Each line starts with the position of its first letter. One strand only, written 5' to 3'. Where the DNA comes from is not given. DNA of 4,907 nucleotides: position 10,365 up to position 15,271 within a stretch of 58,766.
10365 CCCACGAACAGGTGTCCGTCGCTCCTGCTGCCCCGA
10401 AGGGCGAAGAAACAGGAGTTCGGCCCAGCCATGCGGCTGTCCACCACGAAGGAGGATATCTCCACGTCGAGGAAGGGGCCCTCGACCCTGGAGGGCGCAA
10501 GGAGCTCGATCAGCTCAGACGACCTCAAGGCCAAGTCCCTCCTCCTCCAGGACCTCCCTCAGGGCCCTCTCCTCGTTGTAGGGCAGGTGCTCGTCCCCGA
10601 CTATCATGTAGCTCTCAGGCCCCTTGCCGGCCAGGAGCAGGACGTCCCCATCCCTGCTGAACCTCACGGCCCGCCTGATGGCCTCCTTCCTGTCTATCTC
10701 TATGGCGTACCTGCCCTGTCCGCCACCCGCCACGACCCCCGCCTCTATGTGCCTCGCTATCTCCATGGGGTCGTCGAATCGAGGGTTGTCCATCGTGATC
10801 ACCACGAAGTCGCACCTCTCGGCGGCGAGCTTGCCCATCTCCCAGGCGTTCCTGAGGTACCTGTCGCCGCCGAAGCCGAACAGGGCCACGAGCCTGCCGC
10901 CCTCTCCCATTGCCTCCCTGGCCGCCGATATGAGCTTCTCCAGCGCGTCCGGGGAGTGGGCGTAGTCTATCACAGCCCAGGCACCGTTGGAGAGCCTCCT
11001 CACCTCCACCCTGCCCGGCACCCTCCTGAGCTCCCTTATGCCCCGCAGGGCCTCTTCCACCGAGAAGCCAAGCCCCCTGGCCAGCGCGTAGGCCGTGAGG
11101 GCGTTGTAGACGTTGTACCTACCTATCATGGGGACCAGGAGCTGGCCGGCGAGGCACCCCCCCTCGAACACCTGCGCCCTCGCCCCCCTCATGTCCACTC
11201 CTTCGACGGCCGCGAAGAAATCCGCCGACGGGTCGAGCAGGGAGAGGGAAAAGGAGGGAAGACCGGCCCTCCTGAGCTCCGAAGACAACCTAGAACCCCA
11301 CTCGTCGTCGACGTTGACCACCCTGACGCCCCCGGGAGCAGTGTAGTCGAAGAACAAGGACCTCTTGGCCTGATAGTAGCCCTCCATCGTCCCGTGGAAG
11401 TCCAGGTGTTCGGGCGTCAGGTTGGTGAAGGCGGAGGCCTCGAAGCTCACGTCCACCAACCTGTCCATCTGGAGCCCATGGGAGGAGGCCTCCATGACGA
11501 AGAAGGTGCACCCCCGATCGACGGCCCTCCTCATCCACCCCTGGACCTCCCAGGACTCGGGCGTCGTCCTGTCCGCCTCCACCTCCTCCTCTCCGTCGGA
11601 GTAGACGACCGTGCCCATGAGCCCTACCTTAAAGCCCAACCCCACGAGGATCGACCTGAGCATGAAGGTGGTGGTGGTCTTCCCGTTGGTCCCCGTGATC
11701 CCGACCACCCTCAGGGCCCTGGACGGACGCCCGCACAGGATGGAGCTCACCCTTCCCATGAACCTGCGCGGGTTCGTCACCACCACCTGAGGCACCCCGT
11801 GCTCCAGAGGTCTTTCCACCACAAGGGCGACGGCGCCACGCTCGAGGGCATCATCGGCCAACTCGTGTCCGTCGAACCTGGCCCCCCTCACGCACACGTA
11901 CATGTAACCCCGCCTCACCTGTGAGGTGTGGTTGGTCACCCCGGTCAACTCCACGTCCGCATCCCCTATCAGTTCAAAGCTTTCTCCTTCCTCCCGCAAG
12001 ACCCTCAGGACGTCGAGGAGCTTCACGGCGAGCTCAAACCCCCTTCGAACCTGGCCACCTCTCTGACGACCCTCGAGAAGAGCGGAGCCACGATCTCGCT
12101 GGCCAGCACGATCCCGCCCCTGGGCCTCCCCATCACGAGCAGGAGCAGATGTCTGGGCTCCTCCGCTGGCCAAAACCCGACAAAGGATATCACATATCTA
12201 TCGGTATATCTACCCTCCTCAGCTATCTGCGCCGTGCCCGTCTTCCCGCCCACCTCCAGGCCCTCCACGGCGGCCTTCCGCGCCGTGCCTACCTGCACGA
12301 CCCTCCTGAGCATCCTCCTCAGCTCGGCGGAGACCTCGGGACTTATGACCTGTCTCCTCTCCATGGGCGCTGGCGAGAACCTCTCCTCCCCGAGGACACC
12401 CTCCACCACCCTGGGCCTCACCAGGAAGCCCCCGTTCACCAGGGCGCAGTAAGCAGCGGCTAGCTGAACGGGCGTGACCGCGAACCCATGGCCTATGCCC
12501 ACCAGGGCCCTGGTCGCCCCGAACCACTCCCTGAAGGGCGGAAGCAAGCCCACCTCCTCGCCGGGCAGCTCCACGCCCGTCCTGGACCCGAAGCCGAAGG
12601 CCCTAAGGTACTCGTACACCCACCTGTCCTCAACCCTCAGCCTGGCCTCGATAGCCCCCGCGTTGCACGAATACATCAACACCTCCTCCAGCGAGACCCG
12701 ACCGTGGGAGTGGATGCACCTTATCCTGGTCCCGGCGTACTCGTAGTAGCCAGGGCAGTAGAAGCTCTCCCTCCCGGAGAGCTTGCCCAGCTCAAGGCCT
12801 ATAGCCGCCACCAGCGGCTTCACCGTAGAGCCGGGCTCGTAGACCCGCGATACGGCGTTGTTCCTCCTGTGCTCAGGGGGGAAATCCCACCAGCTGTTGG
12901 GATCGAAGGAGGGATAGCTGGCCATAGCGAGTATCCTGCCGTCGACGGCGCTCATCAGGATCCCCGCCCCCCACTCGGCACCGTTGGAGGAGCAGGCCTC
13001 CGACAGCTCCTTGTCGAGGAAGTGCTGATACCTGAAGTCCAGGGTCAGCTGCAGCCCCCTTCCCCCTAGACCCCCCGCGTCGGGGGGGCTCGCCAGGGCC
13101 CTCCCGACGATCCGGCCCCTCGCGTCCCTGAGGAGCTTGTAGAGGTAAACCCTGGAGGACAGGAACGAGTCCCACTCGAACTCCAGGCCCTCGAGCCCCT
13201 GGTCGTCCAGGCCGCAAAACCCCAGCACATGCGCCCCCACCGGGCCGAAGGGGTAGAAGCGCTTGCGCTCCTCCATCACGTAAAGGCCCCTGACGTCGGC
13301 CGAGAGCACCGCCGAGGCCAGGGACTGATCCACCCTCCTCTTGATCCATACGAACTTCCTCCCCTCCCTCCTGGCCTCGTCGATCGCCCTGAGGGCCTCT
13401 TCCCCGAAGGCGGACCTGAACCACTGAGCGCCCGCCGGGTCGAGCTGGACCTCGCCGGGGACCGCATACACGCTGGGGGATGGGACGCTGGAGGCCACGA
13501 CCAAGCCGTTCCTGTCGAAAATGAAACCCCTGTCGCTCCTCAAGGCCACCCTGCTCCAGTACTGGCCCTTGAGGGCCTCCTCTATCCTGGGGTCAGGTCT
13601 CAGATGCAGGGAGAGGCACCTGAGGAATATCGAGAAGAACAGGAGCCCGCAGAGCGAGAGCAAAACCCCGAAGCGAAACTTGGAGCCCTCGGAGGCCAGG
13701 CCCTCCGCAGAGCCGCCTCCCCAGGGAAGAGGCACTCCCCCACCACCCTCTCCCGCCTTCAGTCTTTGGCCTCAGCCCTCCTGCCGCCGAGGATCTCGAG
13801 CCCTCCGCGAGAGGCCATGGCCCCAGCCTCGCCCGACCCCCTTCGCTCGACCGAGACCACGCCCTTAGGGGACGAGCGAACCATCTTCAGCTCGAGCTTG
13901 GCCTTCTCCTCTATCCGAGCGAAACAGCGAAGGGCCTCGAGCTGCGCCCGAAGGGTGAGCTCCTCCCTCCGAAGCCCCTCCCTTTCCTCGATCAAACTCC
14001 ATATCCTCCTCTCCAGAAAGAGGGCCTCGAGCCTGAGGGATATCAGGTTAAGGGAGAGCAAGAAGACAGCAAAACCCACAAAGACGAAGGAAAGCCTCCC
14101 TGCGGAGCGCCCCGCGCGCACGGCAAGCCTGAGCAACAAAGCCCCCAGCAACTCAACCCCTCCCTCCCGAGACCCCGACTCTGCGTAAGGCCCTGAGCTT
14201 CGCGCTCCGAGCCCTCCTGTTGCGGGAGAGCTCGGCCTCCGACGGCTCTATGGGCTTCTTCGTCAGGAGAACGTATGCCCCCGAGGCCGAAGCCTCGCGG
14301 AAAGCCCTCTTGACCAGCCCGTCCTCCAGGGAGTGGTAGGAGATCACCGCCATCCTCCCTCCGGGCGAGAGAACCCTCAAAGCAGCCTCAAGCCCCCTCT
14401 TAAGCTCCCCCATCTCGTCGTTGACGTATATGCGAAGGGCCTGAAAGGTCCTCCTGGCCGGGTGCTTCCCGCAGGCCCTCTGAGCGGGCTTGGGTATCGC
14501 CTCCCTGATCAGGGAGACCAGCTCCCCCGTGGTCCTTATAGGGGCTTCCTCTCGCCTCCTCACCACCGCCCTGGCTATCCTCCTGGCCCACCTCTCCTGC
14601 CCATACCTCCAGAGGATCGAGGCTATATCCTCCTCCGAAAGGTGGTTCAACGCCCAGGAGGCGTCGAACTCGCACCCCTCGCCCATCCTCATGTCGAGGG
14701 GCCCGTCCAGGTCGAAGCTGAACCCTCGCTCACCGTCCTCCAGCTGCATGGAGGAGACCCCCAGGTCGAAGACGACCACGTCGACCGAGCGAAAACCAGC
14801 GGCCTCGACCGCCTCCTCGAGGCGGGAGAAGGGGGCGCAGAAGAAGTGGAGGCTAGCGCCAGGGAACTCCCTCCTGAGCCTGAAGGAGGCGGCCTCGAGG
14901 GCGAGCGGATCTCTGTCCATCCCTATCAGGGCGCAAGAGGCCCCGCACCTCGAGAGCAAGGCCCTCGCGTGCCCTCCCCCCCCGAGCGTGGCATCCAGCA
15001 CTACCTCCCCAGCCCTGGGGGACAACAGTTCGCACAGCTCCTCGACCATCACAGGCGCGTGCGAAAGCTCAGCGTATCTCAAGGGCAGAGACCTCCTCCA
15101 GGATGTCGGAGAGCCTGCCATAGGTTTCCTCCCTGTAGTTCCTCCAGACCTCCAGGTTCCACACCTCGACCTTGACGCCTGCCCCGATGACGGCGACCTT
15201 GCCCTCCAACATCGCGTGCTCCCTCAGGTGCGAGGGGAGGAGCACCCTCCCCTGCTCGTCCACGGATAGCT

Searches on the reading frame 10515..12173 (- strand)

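Call 59: search_protein_families(library=pfam, proteins=[window:10515-12173:-], max_evalue=0.00001)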
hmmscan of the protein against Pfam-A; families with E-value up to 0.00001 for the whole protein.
window:10515-12173:- (552 aa): 3 families
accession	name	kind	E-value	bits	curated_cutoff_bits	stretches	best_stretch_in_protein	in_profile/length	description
PF08245.18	Mur_ligase_M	-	1.1e-46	159.8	24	1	159-365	1-200/200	Mur ligase middle domain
PF02875.26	Mur_ligase_C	-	1.2e-25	91.2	28.4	1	387-518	1-127/127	Mur ligase, glutamate ligase domain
PF01225.30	Mur_ligase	-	9.5e-06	26.3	21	0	76-123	2-54/95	Mur ligase family, catalytic domain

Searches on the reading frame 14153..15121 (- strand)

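Call 59: search_protein_families(library=pfam, proteins=[window:14153-15121:-], max_evalue=0.00001)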
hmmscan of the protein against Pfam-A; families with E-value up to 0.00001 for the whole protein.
window:14153-15121:- (322 aa): 2 families
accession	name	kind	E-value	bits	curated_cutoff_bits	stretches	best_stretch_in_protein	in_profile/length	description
PF01795.25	Methyltransf_5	-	6.6e-97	325.1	27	1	19-314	2-308/309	MraW methylase family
PF13649.12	Methyltransf_25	-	8.2e-06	26.9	27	0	41-118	1-70/97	Methyltransferase domain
